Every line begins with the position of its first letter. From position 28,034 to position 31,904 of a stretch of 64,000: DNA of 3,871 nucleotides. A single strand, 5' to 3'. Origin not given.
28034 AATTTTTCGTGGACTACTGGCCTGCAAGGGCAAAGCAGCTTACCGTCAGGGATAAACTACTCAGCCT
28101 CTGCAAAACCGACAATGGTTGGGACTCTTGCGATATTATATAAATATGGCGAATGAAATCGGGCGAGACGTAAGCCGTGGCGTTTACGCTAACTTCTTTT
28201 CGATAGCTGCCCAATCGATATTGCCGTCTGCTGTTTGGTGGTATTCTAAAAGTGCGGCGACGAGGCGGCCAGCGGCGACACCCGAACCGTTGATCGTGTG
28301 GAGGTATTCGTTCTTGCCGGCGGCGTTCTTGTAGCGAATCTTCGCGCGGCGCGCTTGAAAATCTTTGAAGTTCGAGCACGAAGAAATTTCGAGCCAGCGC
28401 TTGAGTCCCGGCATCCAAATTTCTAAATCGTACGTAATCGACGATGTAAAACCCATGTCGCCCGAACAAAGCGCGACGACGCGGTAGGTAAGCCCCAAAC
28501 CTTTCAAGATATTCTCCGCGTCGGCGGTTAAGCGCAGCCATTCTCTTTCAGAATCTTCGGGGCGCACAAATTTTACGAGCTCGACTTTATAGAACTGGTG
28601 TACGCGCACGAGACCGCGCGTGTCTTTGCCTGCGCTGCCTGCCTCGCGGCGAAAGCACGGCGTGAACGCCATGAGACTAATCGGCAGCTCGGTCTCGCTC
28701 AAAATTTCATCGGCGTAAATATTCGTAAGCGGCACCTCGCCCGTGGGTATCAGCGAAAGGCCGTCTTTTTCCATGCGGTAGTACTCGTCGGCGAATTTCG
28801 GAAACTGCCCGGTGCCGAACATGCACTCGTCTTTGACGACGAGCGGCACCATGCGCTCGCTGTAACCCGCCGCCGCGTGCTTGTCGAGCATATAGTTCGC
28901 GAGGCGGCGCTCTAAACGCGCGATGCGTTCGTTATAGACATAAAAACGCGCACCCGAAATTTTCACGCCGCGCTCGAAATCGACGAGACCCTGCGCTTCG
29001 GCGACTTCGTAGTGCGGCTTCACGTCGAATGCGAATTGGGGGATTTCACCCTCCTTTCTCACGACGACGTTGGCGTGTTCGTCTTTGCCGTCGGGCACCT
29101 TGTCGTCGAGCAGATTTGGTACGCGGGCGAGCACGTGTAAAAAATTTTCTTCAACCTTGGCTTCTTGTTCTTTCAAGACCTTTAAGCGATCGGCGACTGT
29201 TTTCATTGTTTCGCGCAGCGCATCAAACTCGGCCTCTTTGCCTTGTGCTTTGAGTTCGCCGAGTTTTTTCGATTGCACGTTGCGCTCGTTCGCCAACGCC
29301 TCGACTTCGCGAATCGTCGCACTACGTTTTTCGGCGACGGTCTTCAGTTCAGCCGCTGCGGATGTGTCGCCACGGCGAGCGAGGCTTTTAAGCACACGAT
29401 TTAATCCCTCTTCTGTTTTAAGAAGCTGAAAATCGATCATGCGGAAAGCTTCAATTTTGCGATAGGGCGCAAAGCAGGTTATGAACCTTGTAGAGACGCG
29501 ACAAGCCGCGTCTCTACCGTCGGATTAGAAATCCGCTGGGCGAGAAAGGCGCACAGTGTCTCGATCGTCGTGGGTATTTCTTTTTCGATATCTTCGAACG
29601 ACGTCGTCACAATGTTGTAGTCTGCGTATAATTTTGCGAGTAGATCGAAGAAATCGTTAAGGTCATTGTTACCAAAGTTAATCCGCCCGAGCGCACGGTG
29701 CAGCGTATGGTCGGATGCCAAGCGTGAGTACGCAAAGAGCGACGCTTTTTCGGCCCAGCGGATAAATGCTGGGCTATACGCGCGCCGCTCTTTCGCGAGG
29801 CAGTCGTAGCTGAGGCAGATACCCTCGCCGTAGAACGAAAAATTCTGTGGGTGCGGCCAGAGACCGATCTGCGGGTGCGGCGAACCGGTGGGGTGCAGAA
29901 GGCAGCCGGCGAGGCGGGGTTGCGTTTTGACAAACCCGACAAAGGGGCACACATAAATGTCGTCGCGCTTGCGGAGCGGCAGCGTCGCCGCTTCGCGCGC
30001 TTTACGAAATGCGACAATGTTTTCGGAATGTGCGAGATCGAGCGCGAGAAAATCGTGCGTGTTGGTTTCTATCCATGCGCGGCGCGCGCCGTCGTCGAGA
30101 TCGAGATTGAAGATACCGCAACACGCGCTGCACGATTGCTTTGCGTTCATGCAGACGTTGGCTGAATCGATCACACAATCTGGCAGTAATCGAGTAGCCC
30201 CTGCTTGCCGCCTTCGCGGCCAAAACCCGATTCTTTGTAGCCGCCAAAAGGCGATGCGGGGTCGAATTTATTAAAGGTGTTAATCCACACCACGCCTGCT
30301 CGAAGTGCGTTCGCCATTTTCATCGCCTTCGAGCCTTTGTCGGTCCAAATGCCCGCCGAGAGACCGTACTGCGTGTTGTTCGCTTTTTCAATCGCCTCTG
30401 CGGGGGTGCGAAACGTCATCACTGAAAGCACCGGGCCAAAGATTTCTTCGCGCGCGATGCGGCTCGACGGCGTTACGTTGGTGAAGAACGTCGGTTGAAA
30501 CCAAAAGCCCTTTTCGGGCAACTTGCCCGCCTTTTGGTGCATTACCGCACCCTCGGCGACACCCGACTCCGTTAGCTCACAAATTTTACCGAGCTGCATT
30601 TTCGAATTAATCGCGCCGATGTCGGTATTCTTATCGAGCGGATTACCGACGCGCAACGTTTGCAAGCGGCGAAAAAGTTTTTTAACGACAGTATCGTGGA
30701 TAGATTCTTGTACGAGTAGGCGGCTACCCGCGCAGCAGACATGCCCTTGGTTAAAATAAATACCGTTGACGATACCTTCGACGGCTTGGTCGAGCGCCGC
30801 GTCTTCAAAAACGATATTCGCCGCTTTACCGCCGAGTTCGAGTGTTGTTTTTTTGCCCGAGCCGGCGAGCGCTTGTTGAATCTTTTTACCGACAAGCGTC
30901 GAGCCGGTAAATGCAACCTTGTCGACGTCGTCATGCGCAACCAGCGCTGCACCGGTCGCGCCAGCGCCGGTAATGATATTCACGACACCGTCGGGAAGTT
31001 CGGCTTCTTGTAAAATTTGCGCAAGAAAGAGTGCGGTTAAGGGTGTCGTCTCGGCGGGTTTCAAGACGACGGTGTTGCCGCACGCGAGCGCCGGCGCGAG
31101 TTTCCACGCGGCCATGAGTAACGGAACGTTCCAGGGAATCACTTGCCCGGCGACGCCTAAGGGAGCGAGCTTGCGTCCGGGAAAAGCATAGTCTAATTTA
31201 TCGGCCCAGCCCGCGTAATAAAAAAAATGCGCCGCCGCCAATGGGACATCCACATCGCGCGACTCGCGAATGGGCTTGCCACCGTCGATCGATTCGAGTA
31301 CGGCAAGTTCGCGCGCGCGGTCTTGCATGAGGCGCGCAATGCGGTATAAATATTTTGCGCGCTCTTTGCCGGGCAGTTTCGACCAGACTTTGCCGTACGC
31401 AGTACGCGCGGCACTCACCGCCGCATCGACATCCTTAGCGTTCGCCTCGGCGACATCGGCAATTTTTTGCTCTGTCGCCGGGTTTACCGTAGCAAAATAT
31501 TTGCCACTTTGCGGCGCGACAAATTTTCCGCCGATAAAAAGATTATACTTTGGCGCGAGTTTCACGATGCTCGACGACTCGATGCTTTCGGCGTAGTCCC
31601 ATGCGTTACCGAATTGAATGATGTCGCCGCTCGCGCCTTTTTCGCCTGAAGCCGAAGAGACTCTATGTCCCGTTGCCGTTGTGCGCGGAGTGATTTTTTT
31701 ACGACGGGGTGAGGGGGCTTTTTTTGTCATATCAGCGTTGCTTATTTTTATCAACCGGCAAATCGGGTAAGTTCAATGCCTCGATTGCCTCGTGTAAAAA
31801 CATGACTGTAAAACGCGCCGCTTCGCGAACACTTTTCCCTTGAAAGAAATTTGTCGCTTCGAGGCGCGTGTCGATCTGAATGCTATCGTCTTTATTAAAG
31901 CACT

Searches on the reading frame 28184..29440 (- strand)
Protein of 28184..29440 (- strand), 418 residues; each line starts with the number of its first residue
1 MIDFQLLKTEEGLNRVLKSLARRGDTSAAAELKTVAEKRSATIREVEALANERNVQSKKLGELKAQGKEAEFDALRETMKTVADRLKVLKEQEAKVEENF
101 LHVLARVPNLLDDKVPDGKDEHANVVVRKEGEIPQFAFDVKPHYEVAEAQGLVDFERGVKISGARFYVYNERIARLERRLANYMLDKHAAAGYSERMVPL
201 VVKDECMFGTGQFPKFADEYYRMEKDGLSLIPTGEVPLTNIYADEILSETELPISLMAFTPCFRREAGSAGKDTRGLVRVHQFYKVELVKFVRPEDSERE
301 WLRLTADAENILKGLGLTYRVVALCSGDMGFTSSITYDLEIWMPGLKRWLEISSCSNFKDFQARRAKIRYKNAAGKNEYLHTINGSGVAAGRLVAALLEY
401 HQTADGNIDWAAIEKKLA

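Call 62: search_protein_families(library=pfam, proteins=[window:28184-29440:-], max_evalue=0.001)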
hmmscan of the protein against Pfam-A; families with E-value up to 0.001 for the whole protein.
window:28184-29440:- (418 aa): 2 families
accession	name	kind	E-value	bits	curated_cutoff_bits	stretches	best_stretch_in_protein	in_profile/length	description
PF00587.30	tRNA-synt_2b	-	1.6e-38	133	29.3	1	224-400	7-178/179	tRNA synthetase class II core domain (G, H, P, S and T)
PF02403.27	Seryl_tRNA_N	-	3.3e-16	59.9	28.2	1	1-110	1-107/108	Seryl-tRNA synthetase N-terminal domain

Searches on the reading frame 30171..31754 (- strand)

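Call 62: search_protein_families(library=pfam, proteins=[window:30171-31754:-], max_evalue=0.001)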
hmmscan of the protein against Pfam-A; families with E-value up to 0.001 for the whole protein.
window:30171-31754:- (527 aa): 2 families
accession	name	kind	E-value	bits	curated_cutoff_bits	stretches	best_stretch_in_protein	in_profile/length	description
PF00171.27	Aldedh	-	1.7e-166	554.8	23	1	78-526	1-458/461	Aldehyde dehydrogenase family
PF05893.19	LuxC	-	5.9e-05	22.6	21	1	195-373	85-268/401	Acyl-CoA reductase (LuxC)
